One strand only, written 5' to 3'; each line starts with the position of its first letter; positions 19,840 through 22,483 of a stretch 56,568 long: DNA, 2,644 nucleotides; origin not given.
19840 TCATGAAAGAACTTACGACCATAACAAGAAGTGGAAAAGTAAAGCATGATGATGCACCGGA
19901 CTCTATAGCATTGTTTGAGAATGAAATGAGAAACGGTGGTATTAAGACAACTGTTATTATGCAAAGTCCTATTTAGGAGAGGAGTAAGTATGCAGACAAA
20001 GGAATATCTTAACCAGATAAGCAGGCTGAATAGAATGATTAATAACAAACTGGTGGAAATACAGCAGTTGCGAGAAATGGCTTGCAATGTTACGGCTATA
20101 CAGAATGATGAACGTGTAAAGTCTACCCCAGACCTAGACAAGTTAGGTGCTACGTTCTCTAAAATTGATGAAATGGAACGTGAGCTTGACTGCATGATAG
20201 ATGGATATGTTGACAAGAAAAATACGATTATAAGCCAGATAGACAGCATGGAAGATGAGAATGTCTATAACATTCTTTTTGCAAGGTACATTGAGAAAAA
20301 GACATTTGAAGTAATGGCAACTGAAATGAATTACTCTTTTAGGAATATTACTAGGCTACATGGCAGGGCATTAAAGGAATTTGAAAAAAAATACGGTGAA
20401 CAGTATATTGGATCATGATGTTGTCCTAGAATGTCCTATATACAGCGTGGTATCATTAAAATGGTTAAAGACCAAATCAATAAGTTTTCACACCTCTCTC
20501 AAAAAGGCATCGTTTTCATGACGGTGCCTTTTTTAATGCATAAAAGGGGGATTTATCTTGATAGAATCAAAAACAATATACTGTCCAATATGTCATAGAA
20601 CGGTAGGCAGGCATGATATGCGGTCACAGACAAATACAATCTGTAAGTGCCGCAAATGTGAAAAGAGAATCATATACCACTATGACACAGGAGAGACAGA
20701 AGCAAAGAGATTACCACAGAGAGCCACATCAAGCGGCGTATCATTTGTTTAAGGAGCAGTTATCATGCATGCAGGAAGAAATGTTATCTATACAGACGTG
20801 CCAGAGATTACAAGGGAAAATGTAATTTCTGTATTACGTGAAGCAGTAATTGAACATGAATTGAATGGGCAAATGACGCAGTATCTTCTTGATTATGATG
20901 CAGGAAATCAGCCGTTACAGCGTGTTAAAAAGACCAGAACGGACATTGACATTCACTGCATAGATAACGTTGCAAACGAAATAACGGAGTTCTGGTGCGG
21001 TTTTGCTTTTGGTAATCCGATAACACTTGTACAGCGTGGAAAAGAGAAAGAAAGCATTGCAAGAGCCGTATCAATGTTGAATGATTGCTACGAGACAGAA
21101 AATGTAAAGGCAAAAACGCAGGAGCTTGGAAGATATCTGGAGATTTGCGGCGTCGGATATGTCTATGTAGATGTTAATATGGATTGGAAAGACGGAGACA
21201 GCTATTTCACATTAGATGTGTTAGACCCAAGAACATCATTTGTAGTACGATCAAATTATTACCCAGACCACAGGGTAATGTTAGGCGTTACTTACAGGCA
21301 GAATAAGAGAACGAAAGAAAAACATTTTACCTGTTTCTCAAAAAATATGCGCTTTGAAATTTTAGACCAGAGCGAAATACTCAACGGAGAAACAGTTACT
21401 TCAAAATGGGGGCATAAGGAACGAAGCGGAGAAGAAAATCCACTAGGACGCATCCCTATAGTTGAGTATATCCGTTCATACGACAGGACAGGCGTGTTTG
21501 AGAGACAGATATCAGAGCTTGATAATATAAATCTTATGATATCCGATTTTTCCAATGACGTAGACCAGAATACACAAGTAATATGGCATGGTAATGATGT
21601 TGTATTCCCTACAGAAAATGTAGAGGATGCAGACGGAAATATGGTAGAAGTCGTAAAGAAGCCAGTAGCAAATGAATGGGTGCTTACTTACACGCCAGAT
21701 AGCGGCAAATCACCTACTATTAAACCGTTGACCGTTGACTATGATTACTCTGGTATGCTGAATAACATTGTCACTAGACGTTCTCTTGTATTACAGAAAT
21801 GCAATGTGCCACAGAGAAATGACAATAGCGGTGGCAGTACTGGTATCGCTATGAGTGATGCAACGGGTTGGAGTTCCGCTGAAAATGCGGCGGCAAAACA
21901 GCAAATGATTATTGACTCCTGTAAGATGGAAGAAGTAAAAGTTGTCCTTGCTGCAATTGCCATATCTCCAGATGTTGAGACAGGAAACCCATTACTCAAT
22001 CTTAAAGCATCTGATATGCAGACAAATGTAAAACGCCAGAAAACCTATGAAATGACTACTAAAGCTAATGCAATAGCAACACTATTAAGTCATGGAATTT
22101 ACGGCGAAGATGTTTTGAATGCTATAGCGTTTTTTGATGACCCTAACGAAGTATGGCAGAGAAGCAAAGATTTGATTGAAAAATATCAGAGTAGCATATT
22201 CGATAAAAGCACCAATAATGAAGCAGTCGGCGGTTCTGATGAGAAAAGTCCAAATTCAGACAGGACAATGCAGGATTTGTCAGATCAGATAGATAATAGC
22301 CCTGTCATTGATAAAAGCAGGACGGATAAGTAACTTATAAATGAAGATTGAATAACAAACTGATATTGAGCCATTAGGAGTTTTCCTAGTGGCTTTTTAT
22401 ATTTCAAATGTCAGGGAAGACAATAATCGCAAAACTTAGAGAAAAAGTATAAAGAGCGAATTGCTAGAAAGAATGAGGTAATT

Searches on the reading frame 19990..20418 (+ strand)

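Call 5: search_protein_families(library=pfam, proteins=[window:19990-20418:+], max_evalue=0.1)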
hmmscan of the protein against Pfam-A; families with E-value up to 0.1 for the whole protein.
window:19990-20418:+ (142 aa): 2 families
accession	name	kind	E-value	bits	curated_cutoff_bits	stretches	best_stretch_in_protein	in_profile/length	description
PF07374.17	DUF1492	-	0.035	14.7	21.5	1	71-130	39-98/100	Protein of unknown function (DUF1492)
PF06530.18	Phage_antitermQ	-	0.095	13.1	26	0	78-121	54-96/118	Phage antitermination protein Q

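Call 6: search_protein_families(library=phrogs, proteins=[window:19990-20418:+], max_evalue=0.01)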
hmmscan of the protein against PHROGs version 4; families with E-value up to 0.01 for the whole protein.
window:19990-20418:+ (142 aa): 2 families
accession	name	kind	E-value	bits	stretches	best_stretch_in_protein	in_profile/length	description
phrog_36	-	transcription regulation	2.5e-20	74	1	1-137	54-189/220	transcriptional regulator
phrog_248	-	transcription regulation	1.2e-06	29.7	1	18-136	26-138/161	transcriptional activator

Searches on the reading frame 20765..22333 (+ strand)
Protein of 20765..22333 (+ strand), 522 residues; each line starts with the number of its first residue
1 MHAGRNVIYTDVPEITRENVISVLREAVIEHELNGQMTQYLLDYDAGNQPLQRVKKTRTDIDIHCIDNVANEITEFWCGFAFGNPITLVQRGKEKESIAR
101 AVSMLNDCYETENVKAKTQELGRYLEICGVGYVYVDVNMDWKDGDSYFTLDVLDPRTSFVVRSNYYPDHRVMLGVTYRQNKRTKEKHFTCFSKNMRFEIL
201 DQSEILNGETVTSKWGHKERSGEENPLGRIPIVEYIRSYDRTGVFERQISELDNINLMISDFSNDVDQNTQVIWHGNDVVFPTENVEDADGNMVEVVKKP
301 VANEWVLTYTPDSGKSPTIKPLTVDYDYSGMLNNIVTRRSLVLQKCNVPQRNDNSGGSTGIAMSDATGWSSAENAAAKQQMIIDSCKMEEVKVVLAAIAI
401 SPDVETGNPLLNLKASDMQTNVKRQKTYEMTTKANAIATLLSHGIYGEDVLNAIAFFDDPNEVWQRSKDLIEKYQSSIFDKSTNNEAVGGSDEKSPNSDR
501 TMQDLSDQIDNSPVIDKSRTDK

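Call 5: search_protein_families(library=pfam, proteins=[window:20765-22333:+], max_evalue=0.1)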
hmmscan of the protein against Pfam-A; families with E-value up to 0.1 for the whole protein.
window:20765-22333:+ (522 aa): 1 family
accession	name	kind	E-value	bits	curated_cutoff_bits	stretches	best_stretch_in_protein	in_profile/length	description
PF05133.19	SPP1_portal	-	4.4e-34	118.6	25.5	1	40-475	17-414/416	Phage portal protein, SPP1 Gp6-like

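Call 6: search_protein_families(library=phrogs, proteins=[window:20765-22333:+], max_evalue=0.01)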
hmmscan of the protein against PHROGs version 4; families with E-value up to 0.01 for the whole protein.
window:20765-22333:+ (522 aa): 2 families
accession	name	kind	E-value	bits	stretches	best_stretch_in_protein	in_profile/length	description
phrog_64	-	head and packaging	2.6e-42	146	1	6-497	60-522/547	portal protein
phrog_8065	-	unknown function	0.00019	22.6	1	32-140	54-159/165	-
